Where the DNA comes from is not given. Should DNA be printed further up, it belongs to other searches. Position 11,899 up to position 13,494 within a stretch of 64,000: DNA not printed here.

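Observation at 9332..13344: nos operon extended by TlpA-like thioredoxin, a second NosD, SCO1 and an FccB-like sulfide-dehydrogenase flavoprotein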

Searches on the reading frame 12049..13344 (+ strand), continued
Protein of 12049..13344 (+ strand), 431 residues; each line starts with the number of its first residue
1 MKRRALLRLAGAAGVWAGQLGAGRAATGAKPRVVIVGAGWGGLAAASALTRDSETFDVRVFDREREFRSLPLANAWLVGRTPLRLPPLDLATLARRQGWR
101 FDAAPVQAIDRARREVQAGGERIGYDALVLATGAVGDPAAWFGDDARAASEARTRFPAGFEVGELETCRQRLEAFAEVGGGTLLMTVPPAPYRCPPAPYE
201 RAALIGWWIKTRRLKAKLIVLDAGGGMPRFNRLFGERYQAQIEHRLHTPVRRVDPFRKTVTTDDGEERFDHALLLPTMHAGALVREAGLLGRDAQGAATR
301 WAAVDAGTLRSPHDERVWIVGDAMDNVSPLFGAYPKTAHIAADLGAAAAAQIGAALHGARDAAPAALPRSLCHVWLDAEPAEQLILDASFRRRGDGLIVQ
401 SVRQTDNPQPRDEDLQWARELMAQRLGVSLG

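Call 35: search_solved_structures(query=window:12049-13341:+, max_evalue=0.001, show_alignments=2)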
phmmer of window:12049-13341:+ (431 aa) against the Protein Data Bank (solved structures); distinct sequences matched with E-value up to 0.001: 7.
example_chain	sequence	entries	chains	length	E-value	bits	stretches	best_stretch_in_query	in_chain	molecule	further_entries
5n1t_A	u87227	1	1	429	3e-35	125.2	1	2-402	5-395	flavin-binding subunit of sulfide dehydrogenase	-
1fcd_A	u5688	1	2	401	6.9e-29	104.3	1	32-418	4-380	FLAVOCYTOCHROME C SULFIDE DEHYDROGENASE (FLAVIN-BINDING SUBUNIT)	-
3vrd_B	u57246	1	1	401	4e-24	88.6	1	32-418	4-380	Flavocytochrome c flavin subunit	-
4nwz_A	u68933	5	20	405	7.4e-08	35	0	242-359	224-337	FAD-dependent pyridine nucleotide-disulfide oxidoreductase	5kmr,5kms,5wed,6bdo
5kmq_A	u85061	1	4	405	7.4e-08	35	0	242-359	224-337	FAD-dependent pyridine nucleotide-disulfide oxidoreductase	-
5kmp_A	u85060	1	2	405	7.5e-08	35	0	242-359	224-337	FAD-dependent pyridine nucleotide-disulfide oxidoreductase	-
1xhc_A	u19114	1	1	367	8.2e-07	31.5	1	32-136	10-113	NADH oxidase /nitrite reductase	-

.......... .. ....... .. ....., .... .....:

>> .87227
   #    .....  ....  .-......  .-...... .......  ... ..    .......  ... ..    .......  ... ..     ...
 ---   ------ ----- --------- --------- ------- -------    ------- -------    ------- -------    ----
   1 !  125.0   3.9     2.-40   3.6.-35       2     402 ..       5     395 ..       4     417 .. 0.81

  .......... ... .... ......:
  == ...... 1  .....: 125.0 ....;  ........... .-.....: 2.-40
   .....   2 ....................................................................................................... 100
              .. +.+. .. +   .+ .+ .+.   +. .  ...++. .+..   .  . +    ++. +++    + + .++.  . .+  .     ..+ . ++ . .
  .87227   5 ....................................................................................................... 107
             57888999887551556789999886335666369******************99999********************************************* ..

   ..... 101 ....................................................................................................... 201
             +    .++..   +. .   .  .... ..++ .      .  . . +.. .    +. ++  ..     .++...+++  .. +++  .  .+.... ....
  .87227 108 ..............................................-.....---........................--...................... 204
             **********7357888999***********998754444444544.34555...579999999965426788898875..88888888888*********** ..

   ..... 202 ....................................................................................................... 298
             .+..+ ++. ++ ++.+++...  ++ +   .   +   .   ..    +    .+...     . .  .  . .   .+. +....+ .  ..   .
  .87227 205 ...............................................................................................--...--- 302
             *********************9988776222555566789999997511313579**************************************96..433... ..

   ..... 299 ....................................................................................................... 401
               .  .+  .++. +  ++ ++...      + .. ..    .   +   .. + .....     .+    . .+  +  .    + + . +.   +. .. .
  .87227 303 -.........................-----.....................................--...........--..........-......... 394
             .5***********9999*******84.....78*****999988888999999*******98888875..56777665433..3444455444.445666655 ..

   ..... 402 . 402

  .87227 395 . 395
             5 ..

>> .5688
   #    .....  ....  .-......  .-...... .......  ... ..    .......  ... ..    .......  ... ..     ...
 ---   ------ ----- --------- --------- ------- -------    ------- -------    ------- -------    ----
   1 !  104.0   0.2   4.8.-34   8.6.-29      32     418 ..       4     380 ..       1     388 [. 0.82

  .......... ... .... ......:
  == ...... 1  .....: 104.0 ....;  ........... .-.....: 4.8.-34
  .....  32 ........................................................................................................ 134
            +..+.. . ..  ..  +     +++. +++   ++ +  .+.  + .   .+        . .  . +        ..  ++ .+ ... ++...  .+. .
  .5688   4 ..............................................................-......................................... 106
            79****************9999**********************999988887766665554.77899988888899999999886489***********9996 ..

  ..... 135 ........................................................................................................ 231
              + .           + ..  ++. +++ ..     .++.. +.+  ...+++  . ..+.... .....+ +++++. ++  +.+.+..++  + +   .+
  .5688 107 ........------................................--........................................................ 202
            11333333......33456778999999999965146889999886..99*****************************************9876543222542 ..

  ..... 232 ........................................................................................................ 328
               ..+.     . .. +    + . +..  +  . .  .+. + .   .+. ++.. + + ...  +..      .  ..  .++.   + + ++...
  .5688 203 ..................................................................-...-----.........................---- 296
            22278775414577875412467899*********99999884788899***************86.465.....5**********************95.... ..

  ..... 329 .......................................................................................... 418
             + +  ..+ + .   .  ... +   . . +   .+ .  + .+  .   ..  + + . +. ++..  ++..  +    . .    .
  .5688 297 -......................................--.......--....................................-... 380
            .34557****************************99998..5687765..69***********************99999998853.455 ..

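Call 59: search_protein_families(library=pfam, proteins=[L016:6827-9133:-, L016:9130-9798:-, L045:7304-8977:+, L045:8974-9429:+, L050:7365-9455:+, L050:11653-12867:-, L039:7348-9819:+, L021:12373-14298:+, L050:6484-7170:-, L045:11449-12486:+], max_evalue=0.001)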
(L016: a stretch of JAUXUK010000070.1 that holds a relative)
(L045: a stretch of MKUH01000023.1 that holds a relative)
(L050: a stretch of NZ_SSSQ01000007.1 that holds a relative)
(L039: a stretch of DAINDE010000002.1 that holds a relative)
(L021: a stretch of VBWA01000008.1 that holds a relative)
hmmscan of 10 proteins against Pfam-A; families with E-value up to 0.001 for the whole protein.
L016:6827-9133:- (768 aa): 9 families
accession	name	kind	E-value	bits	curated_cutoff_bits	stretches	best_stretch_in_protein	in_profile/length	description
PF01590.32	GAF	-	1.2e-39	136.3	22.4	2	215-349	3-133/133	GAF domain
PF13185.12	GAF_2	-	4e-29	102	28.6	2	46-183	3-136/136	GAF domain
PF00211.25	Guanylate_cyc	-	9.7e-25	87.7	21.9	1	511-682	10-175/183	Adenylate and Guanylate cyclase catalytic domain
PF13492.12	GAF_3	-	9.1e-20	71.8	27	2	216-351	4-129/129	GAF domain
PF08448.16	PAS_4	-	8.3e-10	39.3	23.1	1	369-478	1-110/110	PAS fold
PF00989.32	PAS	-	2.2e-07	31.3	22.6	1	366-473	4-113/113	PAS fold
PF11849.14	DUF3369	-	7.3e-05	23.5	27.2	0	289-357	102-167/168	Domain of unknown function (DUF3369)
PF13426.13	PAS_9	-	0.00024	21.8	27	0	374-474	2-102/103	PAS domain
PF13188.13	PAS_8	-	0.00024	21.4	21.8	1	366-423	4-58/65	PAS domain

L016:9130-9798:- (222 aa): 1 family
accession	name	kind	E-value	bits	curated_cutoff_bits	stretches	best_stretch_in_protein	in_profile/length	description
PF07989.16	Cnn_1N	-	0.00025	21.6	28.5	0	130-181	18-69/74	Centrosomin N-terminal motif 1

L045:7304-8977:+ (557 aa): 3 families
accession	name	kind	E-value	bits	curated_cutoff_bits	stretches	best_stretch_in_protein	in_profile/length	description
PF06974.18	WS_DGAT_C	-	2.2e-39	135.3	20.7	1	383-524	2-144/145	WS/DGAT C-terminal domain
PF03007.21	WS_DGAT_cat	-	1.4e-34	120.5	23.6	1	66-340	2-262/263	Wax ester synthase/diacylglycerol acyltransferase catalytic domain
PF00668.25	Condensation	-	0.00011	21.5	30.6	1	87-208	32-156/456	Condensation domain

L045:8974-9429:+ (151 aa): 3 families
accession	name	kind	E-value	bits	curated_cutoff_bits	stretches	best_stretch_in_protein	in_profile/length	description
PF03358.20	FMN_red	-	6.7e-10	39.2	24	1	44-113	65-136/152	NADPH-dependent FMN reductase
PF00258.30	Flavodoxin_1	-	9.2e-08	32.8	25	1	6-137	1-141/143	Flavodoxin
PF02525.22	Flavodoxin_2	-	2.8e-06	27.6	27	1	39-100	68-140/198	Flavodoxin-like fold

L050:7365-9455:+ (696 aa): 7 families
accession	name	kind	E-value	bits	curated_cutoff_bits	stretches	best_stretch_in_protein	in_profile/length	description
PF09334.17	tRNA-synt_1g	-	2.7e-149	497.6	20.1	1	5-401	1-390/391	tRNA synthetases class I (M)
PF01588.26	tRNA_bind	-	5.5e-23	81.3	27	1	597-693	1-95/96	Putative tRNA binding domain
PF00133.28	tRNA-synt_1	-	2e-14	53.6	22.7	1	10-81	30-102/414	tRNA synthetases class I (I, L, M and V)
PF19303.5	Anticodon_3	-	2.2e-11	44.3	23.5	1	423-542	15-136/152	Anticodon binding domain of methionyl tRNA ligase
PF01406.26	tRNA-synt_1e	-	7.7e-09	35.8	27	1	316-367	232-283/301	tRNA synthetases class I (C) catalytic domain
PF08264.19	Anticodon_1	-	4.8e-06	27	25.1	1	424-506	6-85/148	Anticodon-binding domain of tRNA ligase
PF01921.24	tRNA-synt_1f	-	0.00022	20.7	27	0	317-376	263-321/360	tRNA synthetases class I (K)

L050:11653-12867:- (404 aa): 3 families
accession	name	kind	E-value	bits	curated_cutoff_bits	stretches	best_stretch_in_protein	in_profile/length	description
PF13458.12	Peripla_BP_6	-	8.3e-48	164.2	31.7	1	45-397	2-342/343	Periplasmic binding protein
PF01094.35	ANF_receptor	-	4.4e-17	62.6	25.4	1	76-238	21-183/353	Receptor family ligand binding region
PF13433.12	Peripla_BP_5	-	1.6e-09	37.8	27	1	45-259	1-216/363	Periplasmic binding protein domain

L039:7348-9819:+ (823 aa): 6 families
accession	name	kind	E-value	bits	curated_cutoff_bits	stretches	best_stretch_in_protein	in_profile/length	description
PF09334.17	tRNA-synt_1g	-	2.7e-141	471.3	20.1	1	132-528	1-390/391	tRNA synthetases class I (M)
PF01588.26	tRNA_bind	-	7.5e-26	90.5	27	1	724-820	1-95/96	Putative tRNA binding domain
PF19303.5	Anticodon_3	-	7.8e-12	45.8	23.5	1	550-675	15-142/152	Anticodon binding domain of methionyl tRNA ligase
PF00133.28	tRNA-synt_1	-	6.9e-08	32.1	22.7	1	138-193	31-87/414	tRNA synthetases class I (I, L, M and V)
PF08264.19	Anticodon_1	-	1.9e-05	25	25.1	1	551-634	6-86/148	Anticodon-binding domain of tRNA ligase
PF01406.26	tRNA-synt_1e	-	4.6e-05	23.4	27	0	445-493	234-282/301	tRNA synthetases class I (C) catalytic domain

L021:12373-14298:+ (641 aa): 17 families
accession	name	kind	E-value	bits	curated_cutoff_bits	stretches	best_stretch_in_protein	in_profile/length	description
PF00005.33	ABC_tran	-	2.1e-51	174.6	25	2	20-184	2-137/137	ABC transporter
PF16326.10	ABC_tran_CTD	-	4.1e-22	78.6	32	1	570-638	1-68/69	ABC transporter C-terminal domain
PF13304.12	AAA_21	-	9.2e-20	72.3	27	1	33-53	3-23/304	AAA domain, putative AbiEii toxin, Type IV TA system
PF02463.25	SMC_N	-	1.9e-11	44.3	40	1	242-506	107-205/220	RecF/RecN/SMC N terminal domain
PF12848.13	ABC_tran_Xtn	-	1.8e-09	38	25.9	1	223-297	1-77/85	ABC transporter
PF13191.12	AAA_16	-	2.4e-08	35.1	32.6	1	351-488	27-158/167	AAA ATPase domain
PF13401.12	AAA_22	-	3.1e-07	31.2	27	0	353-496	10-121/130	AAA domain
PF13555.12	AAA_29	-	8.8e-07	29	27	0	22-50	15-43/61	P-loop containing region of AAA domain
PF01926.29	MMR_HSR1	-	1.2e-05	25.9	21.9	0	31-51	1-21/113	50S ribosome-binding GTPase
PF13476.12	AAA_23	-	1.4e-05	26.2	27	0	34-50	24-40/201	AAA domain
PF13175.12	AAA_15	-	1.6e-05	25.1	32.1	0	34-49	28-43/374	AAA ATPase domain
PF00006.31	ATP-synt_ab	-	2.7e-05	24.3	29.5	0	340-375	6-41/213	ATP synthase alpha/beta family, nucleotide-binding domain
PF13521.12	AAA_28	-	9.1e-05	23.2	27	0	350-367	1-18/164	AAA domain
PF13238.12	AAA_18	-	0.00023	22.1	29.4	0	32-91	1-63/128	AAA domain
PF03193.22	RsgA_GTPase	-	0.00034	20.9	30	0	345-380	103-138/174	RsgA GTPase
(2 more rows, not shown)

L050:6484-7170:- (228 aa): 2 families
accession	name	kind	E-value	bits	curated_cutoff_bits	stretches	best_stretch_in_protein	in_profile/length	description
PF00072.30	Response_reg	-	1.9e-24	86.4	30.2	1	4-113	2-110/111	Response regulator receiver domain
PF00486.34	Trans_reg_C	-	2.7e-22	79.1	26.2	1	147-222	2-77/77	Transcriptional regulatory protein, C terminal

L045:11449-12486:+ (345 aa): 0 families

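Call 66: predict_structure(alignment_id=A1)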
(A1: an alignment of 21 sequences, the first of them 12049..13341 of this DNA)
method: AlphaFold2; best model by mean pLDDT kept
length: 431 residues; sequences in the alignment: 21
mean_pLDDT: 86.1   pTM: 0.86
mean pLDDT of the five models: 86.1, 85.5, 85.3, 84.5, 83.6
residues with pLDDT >= 90: 237; 70-90: 144; 50-70: 20; < 50: 30
segments of 3 or more residues with pLDDT < 50: 1-27
pLDDT, mean of each block of 10 residues (from residue 1): 44 36 51 95 95 88 87 81 88 96 96 95 97 88 94 91 86 96 92 77 95 97 91 93 96 97 97 91 94 90 89 94 66 63 92 90 82 84 88 79 89 88 89 63
secondary structure, 60 per line:
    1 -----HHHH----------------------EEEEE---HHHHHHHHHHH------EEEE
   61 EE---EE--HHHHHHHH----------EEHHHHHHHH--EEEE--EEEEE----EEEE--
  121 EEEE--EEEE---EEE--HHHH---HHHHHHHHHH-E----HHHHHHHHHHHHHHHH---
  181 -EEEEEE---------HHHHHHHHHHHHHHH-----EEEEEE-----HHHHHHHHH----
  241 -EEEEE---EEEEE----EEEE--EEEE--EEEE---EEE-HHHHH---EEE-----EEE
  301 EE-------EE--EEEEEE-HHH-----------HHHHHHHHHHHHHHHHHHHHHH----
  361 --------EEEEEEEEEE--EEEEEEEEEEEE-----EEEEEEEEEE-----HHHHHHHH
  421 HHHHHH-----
elements in order: H6-9 E32-36 H40-50 E57-62 H70-77 H90-97 E100-103 E106-110 E115-118 E121-124 E127-130 E134-136 H139-142 H146-155 H162-177 E182-187 H197-211 E217-222 H228-236 E242-246 E250-254 E259-262 E265-268 E271-274 E278-280 H282-286 E290-292 E298-302 E314-319 H335-356 E369-378 E381-392 E398-407 H413-426

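Call 70: fold_search(model_id=the predicted structure, library=pdb)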
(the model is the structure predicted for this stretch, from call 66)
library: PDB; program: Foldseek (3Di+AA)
matches with E <= 10: 1651; with E <= 0.001: 349
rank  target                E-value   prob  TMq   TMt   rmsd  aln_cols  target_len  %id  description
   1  5n1t_A                2.7e-30  1.00  0.73  0.79   4.7       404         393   30  Crystal structure of complex between flavocytochrome c and copper chaperone CopC from T. paradoxus (released 2018-02-28)
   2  3vrd_B                6.6e-27  1.00  0.74  0.79   4.1       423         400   26  Crystal structure of flavocytochrome c from Thermochromatium tepidum (released 2012-09-12)
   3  1fcd_A                3.3e-26  1.00  0.75  0.81   4.0       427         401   26  THE STRUCTURE OF FLAVOCYTOCHROME C SULFIDE DEHYDROGENASE FROM A PURPLE PHOTOTROPHIC BACTERIUM CHROMATIUM VINOSUM AT 2. (released 1994-11-01)
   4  3hyv_A                1.0e-20  1.00  0.66  0.66   5.2       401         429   18  3-D X-Ray structure of the sulfide:quinone oxidoreductase from the hyperthermophilic bacterium Aquifex aeolicus (released 2009-07-14)
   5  3t31                  7.9e-20  1.00  0.71  0.72   5.7       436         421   18  Crystal structure of sulfide:quinone oxidoreductase from Acidithiobacillus ferrooxidans in complex with decylubiquinone (released 2011-08-17)
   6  3sz0                  1.5e-19  1.00  0.71  0.73   5.6       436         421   18  Crystal structure of sulfide:quinone oxidoreductase from Acidithiobacillus ferrooxidans in complex with sodium selenide (released 2012-05-16)
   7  3szw                  1.6e-19  1.00  0.72  0.73   5.5       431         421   18  Crystal structure of sulfide:quinone oxidoreductase Cys128Ser variant from Acidithiobacillus ferrooxidans in complex wit (released 2012-05-16)
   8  3sx6                  1.7e-19  1.00  0.71  0.72   5.6       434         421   18  Crystal structure of sulfide:quinone oxidoreductase Cys356Ala variant from Acidithiobacillus ferrooxidans complexed with (released 2012-05-16)
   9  3sxi                  2.4e-19  1.00  0.71  0.72   5.7       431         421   18  Crystal structure of sulfide:quinone oxidoreductase Cys128Ala variant from Acidithiobacillus ferrooxidans complexed with (released 2012-05-16)
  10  5kmp_B                2.9e-19  1.00  0.69  0.75   5.3       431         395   18  The structure of G164E variant of type II NADH dehydrogenase from Caldalkalibacillus thermarum (released 2017-01-25)
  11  3sy4                  3.5e-19  1.00  0.71  0.72   5.7       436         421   19  Crystal structure of sulfide:quinone oxidoreductase Ser126Ala variant from Acidithiobacillus ferrooxidans (released 2012-05-16)
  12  5kmp_A                4.6e-19  1.00  0.69  0.74   5.5       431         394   18  The structure of G164E variant of type II NADH dehydrogenase from Caldalkalibacillus thermarum (released 2017-01-25)
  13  8dhk_B                5.2e-19  1.00  0.65  0.69   4.2       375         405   17  Crystal structure of human Sulfide Quinone Oxidoreductase K207E (released 2023-07-19)
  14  6oi6_A                5.2e-19  1.00  0.64  0.68   4.2       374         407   16  Crystal structure of human Sulfide Quinone Oxidoreductase in complex with coenzyme Q (sulfide soaked) (released 2020-01-15)
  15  5kmq_D                6.2e-19  1.00  0.69  0.75   5.3       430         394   18  The structure of I379E variant of type II NADH dehydrogenase from Caldalkalibacillus thermarum (released 2017-01-25)
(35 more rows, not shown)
